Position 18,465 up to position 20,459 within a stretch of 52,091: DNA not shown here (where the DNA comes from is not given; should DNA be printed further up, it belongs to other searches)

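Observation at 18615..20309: Intact haem-copper oxidase subunit I homologue that has lost 5 of 6 metal-ligand histidines and the proton-channel residues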

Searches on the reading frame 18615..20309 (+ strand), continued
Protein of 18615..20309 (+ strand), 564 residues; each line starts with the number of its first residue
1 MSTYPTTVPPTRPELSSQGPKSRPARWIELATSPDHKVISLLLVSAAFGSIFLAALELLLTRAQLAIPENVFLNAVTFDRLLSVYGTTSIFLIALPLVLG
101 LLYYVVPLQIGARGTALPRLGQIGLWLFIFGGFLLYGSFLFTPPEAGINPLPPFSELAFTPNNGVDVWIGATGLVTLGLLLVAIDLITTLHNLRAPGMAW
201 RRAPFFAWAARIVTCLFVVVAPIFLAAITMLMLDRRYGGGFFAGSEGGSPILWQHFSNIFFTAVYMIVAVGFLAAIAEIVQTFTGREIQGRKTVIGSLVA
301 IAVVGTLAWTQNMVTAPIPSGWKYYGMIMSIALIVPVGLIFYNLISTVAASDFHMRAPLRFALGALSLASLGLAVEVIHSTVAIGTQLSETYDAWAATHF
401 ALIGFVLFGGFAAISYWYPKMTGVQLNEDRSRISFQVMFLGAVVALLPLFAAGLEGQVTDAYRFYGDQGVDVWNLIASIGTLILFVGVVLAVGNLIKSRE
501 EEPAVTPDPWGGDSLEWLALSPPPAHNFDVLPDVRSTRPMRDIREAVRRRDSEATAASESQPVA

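Call 50: list_cluster_members(proteins=[P0165, P0172, P0176, P0188, P0192, P0198, P0206, P0208, P0209, P0211])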
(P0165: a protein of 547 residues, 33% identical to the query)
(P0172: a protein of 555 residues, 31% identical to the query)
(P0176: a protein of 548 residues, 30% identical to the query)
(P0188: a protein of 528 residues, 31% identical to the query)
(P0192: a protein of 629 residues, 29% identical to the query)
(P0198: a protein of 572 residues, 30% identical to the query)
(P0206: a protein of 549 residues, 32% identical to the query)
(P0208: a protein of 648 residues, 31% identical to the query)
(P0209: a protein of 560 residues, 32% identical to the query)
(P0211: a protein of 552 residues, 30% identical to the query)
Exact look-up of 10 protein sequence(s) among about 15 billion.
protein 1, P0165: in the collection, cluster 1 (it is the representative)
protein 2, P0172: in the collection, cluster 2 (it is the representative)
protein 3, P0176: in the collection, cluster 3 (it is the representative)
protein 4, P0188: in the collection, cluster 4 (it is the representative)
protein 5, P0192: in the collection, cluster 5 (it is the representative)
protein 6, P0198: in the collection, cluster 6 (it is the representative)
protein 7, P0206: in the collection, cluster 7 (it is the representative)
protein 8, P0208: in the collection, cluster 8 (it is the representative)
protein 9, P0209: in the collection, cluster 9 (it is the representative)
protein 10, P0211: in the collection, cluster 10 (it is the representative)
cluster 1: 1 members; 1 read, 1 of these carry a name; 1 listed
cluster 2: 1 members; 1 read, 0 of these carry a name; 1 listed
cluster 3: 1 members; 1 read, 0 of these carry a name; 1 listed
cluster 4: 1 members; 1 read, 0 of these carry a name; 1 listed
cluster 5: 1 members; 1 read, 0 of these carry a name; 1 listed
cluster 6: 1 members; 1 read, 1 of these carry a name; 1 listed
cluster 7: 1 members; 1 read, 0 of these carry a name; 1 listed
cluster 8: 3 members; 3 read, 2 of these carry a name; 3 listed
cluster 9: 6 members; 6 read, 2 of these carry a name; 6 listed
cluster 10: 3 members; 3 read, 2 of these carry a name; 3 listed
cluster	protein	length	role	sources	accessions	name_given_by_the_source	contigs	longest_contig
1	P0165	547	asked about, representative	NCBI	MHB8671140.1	MAG: cbb3-type cytochrome c oxidase subunit I [Acidimicrobiales bacterium]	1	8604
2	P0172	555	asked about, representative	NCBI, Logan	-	-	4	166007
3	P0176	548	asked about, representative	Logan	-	-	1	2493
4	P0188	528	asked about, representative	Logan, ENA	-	-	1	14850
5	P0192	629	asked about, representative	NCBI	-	-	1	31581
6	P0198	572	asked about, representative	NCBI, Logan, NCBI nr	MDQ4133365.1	MAG: cbb3-type cytochrome c oxidase subunit I [Actinomycetota bacterium] | cbb3-type cytochrome c oxidase subunit I [Actinomycetota bacterium]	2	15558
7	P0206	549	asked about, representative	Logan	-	-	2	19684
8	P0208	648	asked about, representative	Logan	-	-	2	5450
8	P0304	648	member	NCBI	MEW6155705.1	MAG: cbb3-type cytochrome c oxidase subunit I [Actinomycetota bacterium]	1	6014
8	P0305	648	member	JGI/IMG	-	cytochrome c oxidase subunit I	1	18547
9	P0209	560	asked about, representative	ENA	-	-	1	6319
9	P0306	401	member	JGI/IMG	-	cytochrome c oxidase subunit 1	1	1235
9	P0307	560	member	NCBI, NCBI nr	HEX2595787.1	MAG TPA: cbb3-type cytochrome c oxidase subunit I [Luteimonas sp.] | cbb3-type cytochrome c oxidase subunit I [Luteimonas sp.]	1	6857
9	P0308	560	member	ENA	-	-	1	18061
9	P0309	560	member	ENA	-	-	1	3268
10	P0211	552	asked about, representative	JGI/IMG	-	cytochrome c oxidase subunit 1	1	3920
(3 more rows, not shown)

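Call 55: find_encoding_contigs(protein=P0172, flank=6000, max_places=1)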
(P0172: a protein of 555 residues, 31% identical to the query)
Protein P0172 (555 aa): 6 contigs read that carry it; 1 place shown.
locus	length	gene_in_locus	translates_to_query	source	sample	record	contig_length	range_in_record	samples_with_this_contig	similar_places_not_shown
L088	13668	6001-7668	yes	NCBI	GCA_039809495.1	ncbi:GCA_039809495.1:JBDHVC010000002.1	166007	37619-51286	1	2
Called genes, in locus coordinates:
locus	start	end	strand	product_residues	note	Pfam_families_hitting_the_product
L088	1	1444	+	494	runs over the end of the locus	PF03916:NrfD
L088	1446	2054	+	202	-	PF11821:ActD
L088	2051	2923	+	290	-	PF13442:Cytochrome_CBB3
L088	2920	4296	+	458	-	-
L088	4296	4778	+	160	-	-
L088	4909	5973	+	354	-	PF00116:COX2 (weak), PF00034:Cytochrom_C (weak)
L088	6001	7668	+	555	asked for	PF00115:COX1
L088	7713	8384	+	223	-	PF00510:COX3 (faint)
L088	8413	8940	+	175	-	PF03626:COX4_pro (weak)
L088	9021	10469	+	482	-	PF00756:Esterase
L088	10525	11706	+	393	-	PF00515:TPR_1 (faint), PF07719:TPR_2 (faint), PF13181:TPR_8 (faint), PF13371:TPR_9 (faint), PF13424:TPR_12 (faint), PF13428:TPR_14 (faint), PF12895:ANAPC3 (faint), PF13432:TPR_16 (weak), +3 more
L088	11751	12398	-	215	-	PF01066:CDP-OH_P_transf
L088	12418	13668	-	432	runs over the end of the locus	PF01336:tRNA_anti-codon, PF00152:tRNA-synt_2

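Call 56: find_encoding_contigs(protein=P0206, flank=6000, max_places=1)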
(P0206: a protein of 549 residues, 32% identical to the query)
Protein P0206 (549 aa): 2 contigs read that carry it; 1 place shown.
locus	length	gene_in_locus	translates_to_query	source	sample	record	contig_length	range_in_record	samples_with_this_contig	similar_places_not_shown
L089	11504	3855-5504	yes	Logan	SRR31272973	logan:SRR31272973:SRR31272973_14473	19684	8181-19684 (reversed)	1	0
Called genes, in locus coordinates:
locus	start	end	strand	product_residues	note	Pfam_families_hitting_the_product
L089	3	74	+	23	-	?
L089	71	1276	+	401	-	PF11821:ActD, PF00034:Cytochrom_C (faint), PF13442:Cytochrome_CBB3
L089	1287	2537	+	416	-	-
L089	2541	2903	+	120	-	-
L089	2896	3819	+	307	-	PF00116:COX2 (weak), PF13442:Cytochrome_CBB3, PF00034:Cytochrom_C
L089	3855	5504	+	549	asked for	PF00115:COX1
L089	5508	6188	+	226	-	PF00510:COX3 (weak)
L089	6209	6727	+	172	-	-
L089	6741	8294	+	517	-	PF00070:Pyr_redox (faint), PF00890:FAD_binding_2 (weak), PF01266:DAO (faint), PF01593:Amino_oxidase, PF07992:Pyr_redox_2 (faint), PF13450:NAD_binding_8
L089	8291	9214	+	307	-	PF00494:SQS_PSY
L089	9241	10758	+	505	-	PF01266:DAO (weak), PF01593:Amino_oxidase, PF13450:NAD_binding_8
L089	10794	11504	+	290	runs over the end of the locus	PF27123:CrtC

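Call 58: predict_structure(alignment_id=A1)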
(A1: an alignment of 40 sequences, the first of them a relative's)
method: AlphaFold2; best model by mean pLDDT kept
length: 564 residues; sequences in the alignment: 40
mean_pLDDT: 73.8   pTM: 0.79
mean pLDDT of the five models: 73.8, 72.1, 70.2, 67.4, 67.4
residues with pLDDT >= 90: 182; 70-90: 174; 50-70: 92; < 50: 116
segments of 3 or more residues with pLDDT < 50: 1-5, 9-31, 141-157, 385-395, 458-462, 515-564
pLDDT, mean of each block of 10 residues (from residue 1): 47 37 45 73 93 87 68 62 80 95 86 82 95 75 41 46 70 95 94 69 85 97 92 74 57 86 92 94 84 95 90 70 81 89 88 84 90 69 49 53 88 90 88 96 81 55 52 82 95 93 72 49 34 39 40 36 28
secondary structure, 60 per line:
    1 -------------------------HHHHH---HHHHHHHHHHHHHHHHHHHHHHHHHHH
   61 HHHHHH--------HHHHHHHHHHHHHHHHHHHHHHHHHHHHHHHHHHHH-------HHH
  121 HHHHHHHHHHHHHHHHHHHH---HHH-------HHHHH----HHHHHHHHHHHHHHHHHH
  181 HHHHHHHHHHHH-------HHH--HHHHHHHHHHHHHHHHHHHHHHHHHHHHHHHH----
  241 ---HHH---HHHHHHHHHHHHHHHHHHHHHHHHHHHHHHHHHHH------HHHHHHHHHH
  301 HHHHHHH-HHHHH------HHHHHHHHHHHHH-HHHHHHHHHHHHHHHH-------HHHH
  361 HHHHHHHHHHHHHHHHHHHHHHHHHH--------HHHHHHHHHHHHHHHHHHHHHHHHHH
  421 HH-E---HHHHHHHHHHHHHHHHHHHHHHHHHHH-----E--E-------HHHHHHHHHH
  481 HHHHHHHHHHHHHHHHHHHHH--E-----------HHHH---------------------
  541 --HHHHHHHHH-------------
elements in order: H26-30 H34-66 H75-110 H118-140 H154-158 H163-192 H205-236 H250-284 H291-307 H309-313 H320-332 H334-349 H357-386 H395-422 H428-454 H471-501 H516-519 H543-551

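Call 61: fold_search(model_id=the predicted structure, library=pdb)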
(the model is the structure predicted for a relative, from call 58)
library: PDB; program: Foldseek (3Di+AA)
matches with E <= 10: 333; with E <= 0.001: 88
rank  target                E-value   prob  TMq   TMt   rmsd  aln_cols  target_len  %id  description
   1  7q21_D                5.0e-24  1.00  0.80  0.79  10.1       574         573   30  III2-IV2 respiratory supercomplex from Corynebacterium glutamicum (released 2022-02-02)
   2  7qhm_D                4.3e-23  1.00  0.80  0.79   9.8       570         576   30  Cytochrome bcc-aa3 supercomplex (respiratory supercomplex III2/IV2) from Corynebacterium glutamicum (stigmatellin and  (released 2022-05-18)
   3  7qho_D                7.2e-23  1.00  0.80  0.79   9.7       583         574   30  Cytochrome bcc-aa3 supercomplex (respiratory supercomplex III2/IV2) from Corynebacterium glutamicum (as isolated) (released 2022-05-18)
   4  9gy6_F                2.8e-22  1.00  0.80  0.82   7.2       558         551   31  Mycobacterial cytochrome bc1:aa3 with inhibitor (released 2025-04-09)
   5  6hwh_Q                1.0e-21  1.00  0.81  0.83   7.0       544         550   30  Structure of a functional obligate respiratory supercomplex from Mycobacterium smegmatis (released 2018-11-07)
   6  8hcr_F                2.4e-21  1.00  0.79  0.81   7.4       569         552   30  Cryo-EM structure of the Mycobacterium tuberculosis cytochrome bcc:aa3 supercomplex and a novel inhibitor targeting su (released 2023-05-03)
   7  8ovc_L                3.9e-21  1.00  0.80  0.82   7.4       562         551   31  Respiratory supercomplex (III2-IV2) from Mycobacterium smegmatis (released 2024-07-17)
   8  2gsm_C                4.2e-21  1.00  0.77  0.81   5.3       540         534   27  Catalytic Core (Subunits I and II) of Cytochrome c oxidase from Rhodobacter sphaeroides (released 2006-10-10)
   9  7n9z_F                1.2e-20  1.00  0.77  0.67   5.5       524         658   28  E. coli cytochrome bo3 in MSP nanodisc (released 2021-09-01)
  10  3dtu_A                1.3e-20  1.00  0.77  0.80   5.7       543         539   27  Catalytic core subunits (I and II) of cytochrome c oxidase from Rhodobacter sphaeroides complexed with deoxycholic aci (released 2008-09-16)
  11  3omi_C                1.4e-20  1.00  0.77  0.81   5.4       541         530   27  Catalytic core subunits (I and II) of cytochrome C oxidase from Rhodobacter sphaeroides with D132A mutation (released 2011-02-02)
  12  1ar1_A                1.9e-20  1.00  0.77  0.82   5.1       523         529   27  Structure at 2.7 Angstrom Resolution of the Paracoccus Denitrificans two-subunit Cytochrome C Oxidase Complexed with a (released 1998-02-11)
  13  6adq_F                1.9e-20  1.00  0.80  0.81   7.7       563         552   31  Respiratory Complex CIII2CIV2SOD2 from Mycobacterium smegmatis (released 2018-11-14)
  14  7cub_A                2.0e-20  1.00  0.76  0.66   5.4       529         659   28  2.55-Angstrom Cryo-EM structure of Cytochrome bo3 from Escherichia coli in Native Membrane (released 2021-08-25)
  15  3om3_A                3.2e-20  1.00  0.77  0.81   5.3       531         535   26  Catalytic core subunits (I and II) of cytochrome C oxidase from Rhodobacter sphaeroides with K362M mutation in the red (released 2011-02-02)
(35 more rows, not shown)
